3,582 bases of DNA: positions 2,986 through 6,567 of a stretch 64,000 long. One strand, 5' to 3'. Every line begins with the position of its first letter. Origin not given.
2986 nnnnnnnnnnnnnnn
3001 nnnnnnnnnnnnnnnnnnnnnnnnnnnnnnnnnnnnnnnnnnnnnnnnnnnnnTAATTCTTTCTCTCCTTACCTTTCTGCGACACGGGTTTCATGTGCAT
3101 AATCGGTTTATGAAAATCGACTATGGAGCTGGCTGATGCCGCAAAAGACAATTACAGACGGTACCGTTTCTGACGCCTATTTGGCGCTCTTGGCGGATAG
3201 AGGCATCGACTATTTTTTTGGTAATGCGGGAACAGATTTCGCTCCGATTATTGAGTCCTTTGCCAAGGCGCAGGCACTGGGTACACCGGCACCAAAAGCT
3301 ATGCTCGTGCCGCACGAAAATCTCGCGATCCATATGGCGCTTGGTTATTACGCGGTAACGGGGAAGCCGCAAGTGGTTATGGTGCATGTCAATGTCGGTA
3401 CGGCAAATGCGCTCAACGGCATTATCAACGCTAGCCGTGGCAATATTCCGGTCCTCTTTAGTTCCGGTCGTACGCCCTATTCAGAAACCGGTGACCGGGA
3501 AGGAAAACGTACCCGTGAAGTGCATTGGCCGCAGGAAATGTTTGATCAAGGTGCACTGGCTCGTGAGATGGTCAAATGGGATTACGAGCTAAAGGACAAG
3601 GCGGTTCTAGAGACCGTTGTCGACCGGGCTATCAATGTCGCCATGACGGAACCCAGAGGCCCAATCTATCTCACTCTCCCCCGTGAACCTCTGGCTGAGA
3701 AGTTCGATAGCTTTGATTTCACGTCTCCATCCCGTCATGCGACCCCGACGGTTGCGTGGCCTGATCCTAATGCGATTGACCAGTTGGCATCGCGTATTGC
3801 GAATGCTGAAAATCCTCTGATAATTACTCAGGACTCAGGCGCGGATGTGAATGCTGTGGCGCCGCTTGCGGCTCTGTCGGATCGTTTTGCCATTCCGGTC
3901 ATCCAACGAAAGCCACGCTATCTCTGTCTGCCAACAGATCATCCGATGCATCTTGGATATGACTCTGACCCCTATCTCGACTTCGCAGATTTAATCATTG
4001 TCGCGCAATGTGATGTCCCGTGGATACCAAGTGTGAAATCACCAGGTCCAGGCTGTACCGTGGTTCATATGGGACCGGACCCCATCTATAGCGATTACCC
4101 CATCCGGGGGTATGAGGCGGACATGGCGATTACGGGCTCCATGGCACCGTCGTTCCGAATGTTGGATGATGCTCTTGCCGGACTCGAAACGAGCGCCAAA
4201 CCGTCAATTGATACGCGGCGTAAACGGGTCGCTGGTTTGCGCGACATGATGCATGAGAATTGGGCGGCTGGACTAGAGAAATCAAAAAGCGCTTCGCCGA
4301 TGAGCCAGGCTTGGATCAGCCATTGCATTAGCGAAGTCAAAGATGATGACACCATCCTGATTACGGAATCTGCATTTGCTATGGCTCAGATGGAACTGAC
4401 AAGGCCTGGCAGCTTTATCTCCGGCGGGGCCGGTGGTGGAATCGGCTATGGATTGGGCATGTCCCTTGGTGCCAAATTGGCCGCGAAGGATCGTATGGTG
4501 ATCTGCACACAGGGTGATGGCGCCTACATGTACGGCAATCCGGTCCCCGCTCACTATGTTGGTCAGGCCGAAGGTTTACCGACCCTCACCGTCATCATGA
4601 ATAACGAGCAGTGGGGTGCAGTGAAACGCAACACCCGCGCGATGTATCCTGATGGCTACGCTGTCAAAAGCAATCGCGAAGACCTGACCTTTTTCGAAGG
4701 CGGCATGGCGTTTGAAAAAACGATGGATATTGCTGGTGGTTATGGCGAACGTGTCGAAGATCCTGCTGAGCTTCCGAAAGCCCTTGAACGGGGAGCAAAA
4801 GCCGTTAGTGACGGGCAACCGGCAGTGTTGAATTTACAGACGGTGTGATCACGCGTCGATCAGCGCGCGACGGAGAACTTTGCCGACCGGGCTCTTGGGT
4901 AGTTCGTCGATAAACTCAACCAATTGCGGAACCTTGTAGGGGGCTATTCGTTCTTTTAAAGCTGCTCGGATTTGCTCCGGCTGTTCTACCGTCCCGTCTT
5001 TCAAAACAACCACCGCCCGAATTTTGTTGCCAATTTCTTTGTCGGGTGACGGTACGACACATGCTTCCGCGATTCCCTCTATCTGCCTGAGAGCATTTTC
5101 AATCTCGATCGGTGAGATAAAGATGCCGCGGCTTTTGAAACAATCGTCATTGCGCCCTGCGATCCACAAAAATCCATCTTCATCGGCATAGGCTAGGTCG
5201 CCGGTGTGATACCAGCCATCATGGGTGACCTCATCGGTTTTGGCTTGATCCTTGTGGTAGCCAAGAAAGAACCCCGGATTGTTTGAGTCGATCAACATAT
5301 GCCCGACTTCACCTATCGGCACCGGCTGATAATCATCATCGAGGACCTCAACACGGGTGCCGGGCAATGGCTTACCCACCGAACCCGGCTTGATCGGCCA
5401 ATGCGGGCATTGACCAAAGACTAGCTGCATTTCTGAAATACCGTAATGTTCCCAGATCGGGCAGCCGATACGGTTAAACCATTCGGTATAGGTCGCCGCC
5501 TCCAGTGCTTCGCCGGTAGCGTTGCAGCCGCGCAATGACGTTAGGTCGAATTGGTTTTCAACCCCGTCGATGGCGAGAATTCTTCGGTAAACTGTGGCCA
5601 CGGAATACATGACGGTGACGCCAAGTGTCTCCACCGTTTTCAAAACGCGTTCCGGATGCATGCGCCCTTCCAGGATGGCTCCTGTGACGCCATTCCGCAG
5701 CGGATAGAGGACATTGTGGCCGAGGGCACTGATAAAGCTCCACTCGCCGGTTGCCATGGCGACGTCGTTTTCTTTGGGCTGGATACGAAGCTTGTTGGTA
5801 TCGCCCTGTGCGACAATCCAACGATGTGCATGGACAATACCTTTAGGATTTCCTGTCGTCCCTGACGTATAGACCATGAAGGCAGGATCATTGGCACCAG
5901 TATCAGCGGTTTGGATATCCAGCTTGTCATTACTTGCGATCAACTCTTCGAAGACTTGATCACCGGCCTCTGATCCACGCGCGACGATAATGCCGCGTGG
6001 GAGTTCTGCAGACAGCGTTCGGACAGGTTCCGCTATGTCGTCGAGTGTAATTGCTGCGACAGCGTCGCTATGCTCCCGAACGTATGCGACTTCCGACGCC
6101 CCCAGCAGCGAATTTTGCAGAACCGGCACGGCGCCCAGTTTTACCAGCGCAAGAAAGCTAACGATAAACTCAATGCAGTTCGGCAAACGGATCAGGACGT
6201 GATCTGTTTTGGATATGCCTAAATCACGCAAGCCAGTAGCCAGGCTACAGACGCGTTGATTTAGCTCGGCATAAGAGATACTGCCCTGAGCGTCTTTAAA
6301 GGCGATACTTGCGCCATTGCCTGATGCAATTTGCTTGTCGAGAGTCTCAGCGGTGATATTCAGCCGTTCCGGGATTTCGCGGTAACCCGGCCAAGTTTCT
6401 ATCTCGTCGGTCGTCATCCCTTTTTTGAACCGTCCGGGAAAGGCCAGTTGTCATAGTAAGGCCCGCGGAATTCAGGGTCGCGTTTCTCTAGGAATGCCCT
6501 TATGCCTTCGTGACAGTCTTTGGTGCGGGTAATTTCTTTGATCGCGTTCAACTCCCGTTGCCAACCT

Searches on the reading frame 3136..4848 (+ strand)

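Call 31: search_protein_families(library=pfam, proteins=[window:3136-4848:+], max_evalue=0.00001)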
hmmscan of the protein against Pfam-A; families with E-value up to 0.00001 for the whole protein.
window:3136-4848:+ (570 aa): 3 families
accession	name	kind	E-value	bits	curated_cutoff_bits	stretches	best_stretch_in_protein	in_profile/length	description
PF02776.23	TPP_enzyme_N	-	4.4e-26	91.4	26.8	1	10-140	2-118/119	Thiamine pyrophosphate enzyme, N-terminal TPP binding domain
PF02775.26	TPP_enzyme_C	-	3.7e-20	72.7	21.9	1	413-566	6-150/151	Thiamine pyrophosphate enzyme, C-terminal TPP binding domain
PF00205.28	TPP_enzyme_M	-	4.7e-08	33.3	30.4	1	214-337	1-131/137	Thiamine pyrophosphate enzyme, central domain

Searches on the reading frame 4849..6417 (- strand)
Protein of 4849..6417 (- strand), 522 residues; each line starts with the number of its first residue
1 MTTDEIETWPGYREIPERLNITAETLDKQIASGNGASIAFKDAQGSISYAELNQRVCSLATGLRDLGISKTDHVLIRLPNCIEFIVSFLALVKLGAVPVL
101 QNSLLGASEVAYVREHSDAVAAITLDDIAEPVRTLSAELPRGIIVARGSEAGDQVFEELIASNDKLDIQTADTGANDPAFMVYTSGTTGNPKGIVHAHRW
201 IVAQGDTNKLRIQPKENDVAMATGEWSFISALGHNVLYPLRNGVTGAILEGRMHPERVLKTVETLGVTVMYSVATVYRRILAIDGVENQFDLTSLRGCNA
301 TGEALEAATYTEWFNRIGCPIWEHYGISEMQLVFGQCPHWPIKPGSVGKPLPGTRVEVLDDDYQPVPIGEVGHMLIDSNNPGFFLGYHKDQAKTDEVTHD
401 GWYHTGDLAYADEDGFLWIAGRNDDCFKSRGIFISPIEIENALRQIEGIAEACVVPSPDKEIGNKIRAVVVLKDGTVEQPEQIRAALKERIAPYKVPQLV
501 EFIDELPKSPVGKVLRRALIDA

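Call 31: search_protein_families(library=pfam, proteins=[window:4849-6417:-], max_evalue=0.00001)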
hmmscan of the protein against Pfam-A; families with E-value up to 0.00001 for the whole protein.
window:4849-6417:- (522 aa): 2 families
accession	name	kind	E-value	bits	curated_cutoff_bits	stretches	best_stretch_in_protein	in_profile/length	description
PF00501.34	AMP-binding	-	6e-75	252.9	29.9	1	32-387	6-383/384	AMP-binding enzyme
PF13193.12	AMP-binding_C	-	2.2e-17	64.2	24.5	1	438-513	1-76/76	AMP-binding enzyme C-terminal domain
